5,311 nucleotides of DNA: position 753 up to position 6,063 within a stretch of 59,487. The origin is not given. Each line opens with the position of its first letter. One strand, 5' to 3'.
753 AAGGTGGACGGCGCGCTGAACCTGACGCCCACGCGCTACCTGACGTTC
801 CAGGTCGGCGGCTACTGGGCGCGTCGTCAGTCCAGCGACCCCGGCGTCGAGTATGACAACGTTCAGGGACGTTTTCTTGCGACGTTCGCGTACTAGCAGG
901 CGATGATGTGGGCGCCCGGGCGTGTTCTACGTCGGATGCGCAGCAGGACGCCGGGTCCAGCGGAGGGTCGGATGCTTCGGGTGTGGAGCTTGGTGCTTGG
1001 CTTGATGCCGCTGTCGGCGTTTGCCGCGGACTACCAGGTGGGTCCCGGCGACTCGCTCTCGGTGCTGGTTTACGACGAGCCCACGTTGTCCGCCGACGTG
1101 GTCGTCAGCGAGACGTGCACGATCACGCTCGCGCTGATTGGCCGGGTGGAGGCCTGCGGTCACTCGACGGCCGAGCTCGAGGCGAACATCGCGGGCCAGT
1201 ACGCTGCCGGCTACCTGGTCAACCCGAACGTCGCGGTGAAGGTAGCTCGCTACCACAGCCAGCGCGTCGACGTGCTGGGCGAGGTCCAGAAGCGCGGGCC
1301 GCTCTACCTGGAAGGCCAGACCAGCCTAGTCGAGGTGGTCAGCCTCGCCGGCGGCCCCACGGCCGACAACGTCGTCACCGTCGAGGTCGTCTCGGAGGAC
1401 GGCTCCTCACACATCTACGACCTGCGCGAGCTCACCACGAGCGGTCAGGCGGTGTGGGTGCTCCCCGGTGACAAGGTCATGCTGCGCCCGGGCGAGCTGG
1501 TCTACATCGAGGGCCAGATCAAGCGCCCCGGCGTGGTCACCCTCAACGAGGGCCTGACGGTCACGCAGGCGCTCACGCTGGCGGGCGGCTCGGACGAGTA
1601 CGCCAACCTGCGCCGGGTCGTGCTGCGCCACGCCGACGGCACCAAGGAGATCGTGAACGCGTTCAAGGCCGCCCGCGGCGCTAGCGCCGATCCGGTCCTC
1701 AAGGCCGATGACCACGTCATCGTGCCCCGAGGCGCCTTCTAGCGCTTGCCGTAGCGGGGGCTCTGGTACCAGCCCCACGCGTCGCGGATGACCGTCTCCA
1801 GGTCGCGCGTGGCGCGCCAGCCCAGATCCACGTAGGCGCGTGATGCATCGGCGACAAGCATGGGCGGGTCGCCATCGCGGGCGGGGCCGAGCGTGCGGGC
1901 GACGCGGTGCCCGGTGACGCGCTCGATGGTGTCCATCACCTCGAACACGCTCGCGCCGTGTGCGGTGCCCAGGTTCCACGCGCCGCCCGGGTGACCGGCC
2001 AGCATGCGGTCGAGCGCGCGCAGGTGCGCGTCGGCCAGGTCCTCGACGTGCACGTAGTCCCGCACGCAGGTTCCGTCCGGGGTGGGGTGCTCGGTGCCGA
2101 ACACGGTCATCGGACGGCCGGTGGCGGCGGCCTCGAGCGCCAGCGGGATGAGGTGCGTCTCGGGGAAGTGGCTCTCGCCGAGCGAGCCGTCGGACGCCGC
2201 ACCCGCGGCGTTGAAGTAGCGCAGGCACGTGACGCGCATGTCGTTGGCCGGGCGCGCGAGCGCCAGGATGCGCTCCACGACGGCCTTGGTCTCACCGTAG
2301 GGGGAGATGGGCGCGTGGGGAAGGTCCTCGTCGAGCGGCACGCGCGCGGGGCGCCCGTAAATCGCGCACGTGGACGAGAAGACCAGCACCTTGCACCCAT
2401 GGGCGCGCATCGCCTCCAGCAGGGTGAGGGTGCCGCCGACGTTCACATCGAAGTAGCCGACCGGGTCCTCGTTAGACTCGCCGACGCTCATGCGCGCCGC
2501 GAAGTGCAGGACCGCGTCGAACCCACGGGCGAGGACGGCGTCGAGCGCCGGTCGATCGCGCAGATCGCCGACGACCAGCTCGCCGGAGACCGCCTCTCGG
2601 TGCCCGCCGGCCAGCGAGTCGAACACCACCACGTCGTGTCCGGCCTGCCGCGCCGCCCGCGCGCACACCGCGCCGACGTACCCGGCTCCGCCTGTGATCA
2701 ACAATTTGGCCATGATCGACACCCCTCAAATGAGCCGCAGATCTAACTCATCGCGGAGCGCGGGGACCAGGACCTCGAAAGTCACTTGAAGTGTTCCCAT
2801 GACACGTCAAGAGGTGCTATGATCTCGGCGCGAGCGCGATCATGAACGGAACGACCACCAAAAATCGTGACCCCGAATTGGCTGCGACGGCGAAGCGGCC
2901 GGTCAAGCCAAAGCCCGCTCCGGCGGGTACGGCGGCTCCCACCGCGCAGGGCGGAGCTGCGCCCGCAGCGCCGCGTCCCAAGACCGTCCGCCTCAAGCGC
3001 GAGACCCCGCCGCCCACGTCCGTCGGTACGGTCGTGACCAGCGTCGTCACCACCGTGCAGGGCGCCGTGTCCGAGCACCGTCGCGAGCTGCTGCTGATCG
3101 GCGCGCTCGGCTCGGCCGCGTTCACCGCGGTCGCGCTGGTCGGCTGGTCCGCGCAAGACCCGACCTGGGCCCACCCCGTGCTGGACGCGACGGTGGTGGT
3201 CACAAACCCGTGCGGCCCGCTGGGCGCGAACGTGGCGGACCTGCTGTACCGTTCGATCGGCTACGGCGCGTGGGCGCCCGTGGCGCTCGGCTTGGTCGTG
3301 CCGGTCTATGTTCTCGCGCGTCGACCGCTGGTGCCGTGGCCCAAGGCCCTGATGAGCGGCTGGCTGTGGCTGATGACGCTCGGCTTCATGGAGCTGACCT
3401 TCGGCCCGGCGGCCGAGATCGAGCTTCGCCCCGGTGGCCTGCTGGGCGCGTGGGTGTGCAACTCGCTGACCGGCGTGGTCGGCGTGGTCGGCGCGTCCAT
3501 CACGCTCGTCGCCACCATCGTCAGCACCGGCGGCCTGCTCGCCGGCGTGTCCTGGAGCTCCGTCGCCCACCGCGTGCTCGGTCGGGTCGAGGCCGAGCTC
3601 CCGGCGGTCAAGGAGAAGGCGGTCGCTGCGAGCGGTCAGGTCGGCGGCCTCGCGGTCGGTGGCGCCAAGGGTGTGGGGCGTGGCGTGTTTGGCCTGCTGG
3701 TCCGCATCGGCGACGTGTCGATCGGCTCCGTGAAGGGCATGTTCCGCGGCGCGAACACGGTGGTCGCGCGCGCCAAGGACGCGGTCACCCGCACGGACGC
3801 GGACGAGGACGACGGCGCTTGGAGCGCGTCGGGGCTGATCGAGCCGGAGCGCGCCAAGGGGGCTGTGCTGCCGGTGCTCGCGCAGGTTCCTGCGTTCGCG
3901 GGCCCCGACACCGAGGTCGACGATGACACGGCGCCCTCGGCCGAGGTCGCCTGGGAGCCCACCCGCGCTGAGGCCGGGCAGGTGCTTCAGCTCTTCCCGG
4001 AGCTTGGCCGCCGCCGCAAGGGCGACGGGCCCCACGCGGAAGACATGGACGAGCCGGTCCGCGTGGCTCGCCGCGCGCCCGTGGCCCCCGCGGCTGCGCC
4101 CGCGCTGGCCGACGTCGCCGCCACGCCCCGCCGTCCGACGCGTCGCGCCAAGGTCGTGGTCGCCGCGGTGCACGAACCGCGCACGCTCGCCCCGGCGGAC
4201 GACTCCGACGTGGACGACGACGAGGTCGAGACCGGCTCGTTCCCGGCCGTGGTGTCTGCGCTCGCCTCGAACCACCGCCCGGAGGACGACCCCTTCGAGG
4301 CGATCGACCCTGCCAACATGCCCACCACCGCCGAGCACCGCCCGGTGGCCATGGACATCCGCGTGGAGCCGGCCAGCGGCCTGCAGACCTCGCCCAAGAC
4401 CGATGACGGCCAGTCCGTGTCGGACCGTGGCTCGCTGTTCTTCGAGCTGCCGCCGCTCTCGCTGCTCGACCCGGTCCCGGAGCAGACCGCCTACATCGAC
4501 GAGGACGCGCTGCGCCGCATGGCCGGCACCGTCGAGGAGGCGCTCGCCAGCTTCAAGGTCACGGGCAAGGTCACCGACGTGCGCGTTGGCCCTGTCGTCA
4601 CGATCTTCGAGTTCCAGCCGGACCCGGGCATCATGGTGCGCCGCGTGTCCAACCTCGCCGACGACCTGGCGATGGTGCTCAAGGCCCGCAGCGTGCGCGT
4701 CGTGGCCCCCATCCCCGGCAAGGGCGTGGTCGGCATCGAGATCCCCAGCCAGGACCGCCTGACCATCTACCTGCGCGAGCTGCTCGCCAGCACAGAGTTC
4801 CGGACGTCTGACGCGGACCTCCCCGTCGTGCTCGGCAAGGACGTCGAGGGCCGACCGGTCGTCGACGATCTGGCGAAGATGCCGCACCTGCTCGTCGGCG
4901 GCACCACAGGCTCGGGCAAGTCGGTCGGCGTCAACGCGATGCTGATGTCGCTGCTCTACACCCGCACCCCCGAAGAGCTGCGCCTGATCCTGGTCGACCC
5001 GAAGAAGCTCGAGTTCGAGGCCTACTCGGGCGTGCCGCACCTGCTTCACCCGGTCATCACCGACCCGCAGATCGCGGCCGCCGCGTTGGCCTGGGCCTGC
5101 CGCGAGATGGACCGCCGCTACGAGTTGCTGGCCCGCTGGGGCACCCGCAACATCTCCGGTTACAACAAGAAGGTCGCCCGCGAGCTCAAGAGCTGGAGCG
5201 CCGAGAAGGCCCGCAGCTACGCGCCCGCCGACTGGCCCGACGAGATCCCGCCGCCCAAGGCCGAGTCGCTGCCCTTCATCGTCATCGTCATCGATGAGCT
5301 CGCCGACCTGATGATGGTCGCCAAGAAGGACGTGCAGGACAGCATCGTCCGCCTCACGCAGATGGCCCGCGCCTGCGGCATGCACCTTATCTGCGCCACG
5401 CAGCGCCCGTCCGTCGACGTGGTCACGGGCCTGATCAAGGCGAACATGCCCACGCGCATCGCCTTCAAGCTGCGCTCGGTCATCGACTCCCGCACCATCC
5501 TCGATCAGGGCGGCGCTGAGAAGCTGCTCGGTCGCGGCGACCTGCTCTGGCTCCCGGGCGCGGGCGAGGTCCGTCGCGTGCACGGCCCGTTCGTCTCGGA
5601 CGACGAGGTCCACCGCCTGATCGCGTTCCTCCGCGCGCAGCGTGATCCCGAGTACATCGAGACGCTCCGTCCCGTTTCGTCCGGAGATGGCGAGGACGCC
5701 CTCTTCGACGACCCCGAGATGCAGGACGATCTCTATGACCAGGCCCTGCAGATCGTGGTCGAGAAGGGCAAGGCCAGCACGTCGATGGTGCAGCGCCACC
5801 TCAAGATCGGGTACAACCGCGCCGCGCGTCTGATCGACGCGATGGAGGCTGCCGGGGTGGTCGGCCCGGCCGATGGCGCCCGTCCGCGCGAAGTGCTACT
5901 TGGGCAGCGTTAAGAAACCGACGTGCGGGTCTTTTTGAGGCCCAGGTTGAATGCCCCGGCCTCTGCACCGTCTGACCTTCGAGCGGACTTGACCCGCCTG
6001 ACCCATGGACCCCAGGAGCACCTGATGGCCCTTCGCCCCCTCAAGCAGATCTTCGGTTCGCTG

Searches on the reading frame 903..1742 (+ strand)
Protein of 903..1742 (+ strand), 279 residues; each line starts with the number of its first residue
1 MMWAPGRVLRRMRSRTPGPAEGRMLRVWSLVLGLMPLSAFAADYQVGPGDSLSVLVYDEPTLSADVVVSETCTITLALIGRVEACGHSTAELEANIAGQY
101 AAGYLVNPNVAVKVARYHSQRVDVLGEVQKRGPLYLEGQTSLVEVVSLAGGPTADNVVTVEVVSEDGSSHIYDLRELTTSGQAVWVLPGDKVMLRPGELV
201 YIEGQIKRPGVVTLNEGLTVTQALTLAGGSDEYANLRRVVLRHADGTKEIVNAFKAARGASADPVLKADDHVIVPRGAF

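Call 67: search_protein_families(library=pfam, proteins=[window:903-1742:+], max_evalue=0.0001)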
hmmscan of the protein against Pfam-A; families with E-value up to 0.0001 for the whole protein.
window:903-1742:+ (279 aa): 3 families
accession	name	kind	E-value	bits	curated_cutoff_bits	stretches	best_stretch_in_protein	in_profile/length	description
PF02563.21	Poly_export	-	8e-19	68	28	1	41-114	4-76/77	Polysaccharide biosynthesis/export protein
PF10531.15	SLBB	-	2.3e-15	56.6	27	1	200-249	2-52/55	SLBB domain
PF22461.2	SLBB_2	-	4.6e-15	55.9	27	1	199-274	2-79/79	SLBB domain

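Call 76: search_protein_families(library=ncbifam, proteins=[window:903-1742:+], max_evalue=0.00001)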
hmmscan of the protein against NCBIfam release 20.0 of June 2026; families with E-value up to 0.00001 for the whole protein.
window:903-1742:+ (279 aa): 4 families
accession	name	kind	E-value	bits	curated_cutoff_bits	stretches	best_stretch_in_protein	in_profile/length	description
TIGR03028.1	EpsE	equivalog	4.8e-36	124.3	262.65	1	43-252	1-219/239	polysaccharide export protein EpsE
TIGR03027.2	pepcterm_export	equivalog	1.9e-23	83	180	1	43-279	2-169/169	XrtA/PEP-CTERM system exopolysaccharide export protein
NF041843.1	EpsY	equivalog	1e-21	77.1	320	1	42-153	51-161/211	exopolysaccharide export protein EpsY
NF011658.0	PRK15078.1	subfamily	5.7e-18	64.8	333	1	43-202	84-249/380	polysaccharide export protein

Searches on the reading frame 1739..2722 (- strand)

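Call 67: search_protein_families(library=pfam, proteins=[window:1739-2722:-], max_evalue=0.0001)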
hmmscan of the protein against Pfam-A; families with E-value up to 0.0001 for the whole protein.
window:1739-2722:- (327 aa): 7 families
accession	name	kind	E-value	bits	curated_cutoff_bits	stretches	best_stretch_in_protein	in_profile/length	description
PF01370.27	Epimerase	-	2.3e-60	204.5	20.9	1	8-252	2-240/240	NAD dependent epimerase/dehydratase family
PF16363.11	GDP_Man_Dehyd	-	8.8e-47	160.6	27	1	8-314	1-331/332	GDP-mannose 4,6 dehydratase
PF01073.25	3Beta_HSD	-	3.7e-14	52.8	22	1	8-240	1-232/280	3-beta hydroxysteroid dehydrogenase/isomerase family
PF04321.23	RmlD_sub_bind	-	1.1e-11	44.8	27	1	6-154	2-137/287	RmlD substrate binding domain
PF02719.21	Polysacc_synt_2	-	1.1e-09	38.3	20.2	1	8-180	2-177/293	Polysaccharide biosynthesis protein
PF13460.12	NAD_binding_10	-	7.4e-07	29.7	27.2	1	11-153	1-131/184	NAD(P)H-binding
PF07993.18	NAD_binding_4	-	1.4e-06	28.1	20.1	1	63-187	84-223/258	Male sterility protein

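Call 76: search_protein_families(library=ncbifam, proteins=[window:1739-2722:-], max_evalue=0.00001)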
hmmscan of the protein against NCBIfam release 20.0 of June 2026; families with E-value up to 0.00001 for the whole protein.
window:1739-2722:- (327 aa): 21 families
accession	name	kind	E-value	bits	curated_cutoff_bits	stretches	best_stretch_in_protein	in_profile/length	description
TIGR01179.1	galE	equivalog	3.5e-109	364.6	262.3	1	6-321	1-327/332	UDP-glucose 4-epimerase GalE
NF007956.0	PRK10675.1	subfamily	9.7e-74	248.5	394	1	6-320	2-330/338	UDP-glucose 4-epimerase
TIGR01181.1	dTDP_gluc_dehyt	equivalog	2e-34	119.1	365.1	1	6-321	1-313/321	dTDP-glucose 4,6-dehydratase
TIGR02197.1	heptose_epim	equivalog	2.7e-25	89.2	274.6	1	7-271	1-261/316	ADP-glyceromanno-heptose 6-epimerase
TIGR04180.1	EDH_00030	hypoth_equivalog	2.3e-24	86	475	1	8-275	2-261/297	NAD-dependent 4,6-dehydratase LegB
NF042422.1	oxyalk_red_OleD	equivalog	9.2e-23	81.1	580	1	6-263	2-243/329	2-alkyl-3-oxoalkanoate reductase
TIGR03466.1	HpnA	hypoth_equivalog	5.4e-22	78.1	367.65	1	6-152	2-151/327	hopanoid-associated sugar epimerase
NF007582.0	PRK10217.1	equivalog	4.6e-21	75.3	698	1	4-319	1-331/355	dTDP-glucose 4,6-dehydratase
NF007490.0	PRK10084.1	subfamily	5.5e-19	68.4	649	2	132-320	157-335/361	dTDP-glucose 4,6-dehydratase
NF043036.1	ErythonDh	equivalog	1.2e-17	64.2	325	1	6-153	2-160/321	D-erythronate dehydrogenase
TIGR02622.1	CDP_4_6_dhtase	equivalog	2.9e-16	59.6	278.45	1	43-321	52-332/352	CDP-glucose 4,6-dehydratase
NF042423.1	oxyalk_red_Shew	equivalog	8.2e-16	58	580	1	4-236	8-220/331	2-alkyl-3-oxoalkanoate reductase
NF052578.1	StrlDmthSdmBMthl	equivalog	1.2e-12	48.3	600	1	8-276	4-251/328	sterol demethylase protein SdmB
NF047922.1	GDPFucSynFcl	equivalog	9e-12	45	500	1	8-320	6-302/308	GDP-L-fucose synthase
NF011728.1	PRK15181.1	equivalog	2.7e-11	43.1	760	1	52-234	76-246/348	Vi polysaccharide biosynthesis UDP-N-acetylglucosaminuronic acid C-4 epimerase TviC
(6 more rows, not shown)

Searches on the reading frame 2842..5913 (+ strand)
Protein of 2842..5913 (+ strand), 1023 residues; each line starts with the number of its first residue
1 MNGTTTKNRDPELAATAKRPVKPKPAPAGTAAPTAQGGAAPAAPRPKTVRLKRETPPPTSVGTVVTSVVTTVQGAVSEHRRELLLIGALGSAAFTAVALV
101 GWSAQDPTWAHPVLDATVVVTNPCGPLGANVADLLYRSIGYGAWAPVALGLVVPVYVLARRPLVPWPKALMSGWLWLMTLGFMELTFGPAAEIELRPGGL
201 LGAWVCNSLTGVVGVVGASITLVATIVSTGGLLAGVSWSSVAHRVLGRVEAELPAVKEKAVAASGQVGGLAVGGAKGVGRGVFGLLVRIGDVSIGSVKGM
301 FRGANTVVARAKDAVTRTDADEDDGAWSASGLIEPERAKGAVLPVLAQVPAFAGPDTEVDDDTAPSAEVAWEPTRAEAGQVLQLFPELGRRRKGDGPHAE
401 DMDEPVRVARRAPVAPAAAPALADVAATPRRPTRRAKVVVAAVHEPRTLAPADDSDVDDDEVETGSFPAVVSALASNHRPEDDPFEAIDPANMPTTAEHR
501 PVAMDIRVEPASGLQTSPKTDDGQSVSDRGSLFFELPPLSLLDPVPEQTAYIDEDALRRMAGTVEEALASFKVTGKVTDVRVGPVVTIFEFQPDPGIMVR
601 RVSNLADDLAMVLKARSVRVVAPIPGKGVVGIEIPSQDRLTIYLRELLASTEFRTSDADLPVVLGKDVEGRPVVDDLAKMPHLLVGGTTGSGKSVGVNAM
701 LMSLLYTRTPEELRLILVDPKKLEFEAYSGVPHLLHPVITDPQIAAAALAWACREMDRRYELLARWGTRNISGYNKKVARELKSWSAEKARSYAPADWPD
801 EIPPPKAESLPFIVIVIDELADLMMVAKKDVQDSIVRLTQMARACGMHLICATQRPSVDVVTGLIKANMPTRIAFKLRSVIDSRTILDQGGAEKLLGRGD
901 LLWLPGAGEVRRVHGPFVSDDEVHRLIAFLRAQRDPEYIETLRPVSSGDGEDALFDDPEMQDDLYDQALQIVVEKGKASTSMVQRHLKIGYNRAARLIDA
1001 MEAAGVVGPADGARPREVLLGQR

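Call 67: search_protein_families(library=pfam, proteins=[window:2842-5913:+], max_evalue=0.0001)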
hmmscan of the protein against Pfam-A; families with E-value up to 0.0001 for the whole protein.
window:2842-5913:+ (1023 aa): 4 families
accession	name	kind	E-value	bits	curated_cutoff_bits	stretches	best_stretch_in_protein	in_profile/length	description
PF01580.24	FtsK_SpoIIIE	-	1.9e-66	224.1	24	1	644-858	2-221/221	FtsK/SpoIIIE family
PF17854.6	FtsK_alpha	-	1.7e-31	108.8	22.9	1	536-636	1-101/101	FtsK alpha domain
PF09397.16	FtsK_gamma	-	4.2e-30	103.7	30.6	1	961-1020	3-62/63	Ftsk gamma domain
PF13491.11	FtsK_4TM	-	6.8e-23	81.6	23.1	1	80-245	4-170/171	4TM region of DNA translocase FtsK/SpoIIIE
